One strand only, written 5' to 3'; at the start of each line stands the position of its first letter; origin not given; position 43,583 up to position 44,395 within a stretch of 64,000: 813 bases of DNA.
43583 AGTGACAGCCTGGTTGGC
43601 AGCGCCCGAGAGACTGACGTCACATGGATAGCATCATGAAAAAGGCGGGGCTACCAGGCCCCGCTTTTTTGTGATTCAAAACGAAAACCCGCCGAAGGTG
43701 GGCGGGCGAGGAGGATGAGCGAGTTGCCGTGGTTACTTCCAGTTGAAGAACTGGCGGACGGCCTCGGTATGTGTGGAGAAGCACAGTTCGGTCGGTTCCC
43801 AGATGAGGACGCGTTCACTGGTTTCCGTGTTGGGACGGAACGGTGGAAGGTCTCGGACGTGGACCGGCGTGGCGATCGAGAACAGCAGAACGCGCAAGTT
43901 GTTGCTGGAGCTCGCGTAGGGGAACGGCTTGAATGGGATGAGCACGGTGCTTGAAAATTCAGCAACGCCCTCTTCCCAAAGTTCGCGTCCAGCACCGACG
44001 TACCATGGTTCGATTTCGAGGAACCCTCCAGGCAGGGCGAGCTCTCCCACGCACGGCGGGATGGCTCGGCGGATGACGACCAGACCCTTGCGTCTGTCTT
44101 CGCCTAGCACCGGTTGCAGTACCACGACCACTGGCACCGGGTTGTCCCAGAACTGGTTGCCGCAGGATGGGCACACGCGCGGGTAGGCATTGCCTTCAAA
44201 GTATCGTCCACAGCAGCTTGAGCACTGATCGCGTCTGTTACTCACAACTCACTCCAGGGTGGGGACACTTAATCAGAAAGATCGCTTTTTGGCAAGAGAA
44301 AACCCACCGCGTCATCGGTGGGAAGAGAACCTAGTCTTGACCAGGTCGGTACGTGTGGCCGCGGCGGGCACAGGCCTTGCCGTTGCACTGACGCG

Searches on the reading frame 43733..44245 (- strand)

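Call 79: search_protein_families(library=pfam, proteins=[window:43733-44245:-], max_evalue=0.01)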
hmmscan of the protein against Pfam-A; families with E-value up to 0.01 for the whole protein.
window:43733-44245:- (170 aa): 1 family
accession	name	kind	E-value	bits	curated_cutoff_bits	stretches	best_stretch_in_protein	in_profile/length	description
PF00293.34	NUDIX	-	0.00053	20.4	21.1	1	46-104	10-67/134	NUDIX domain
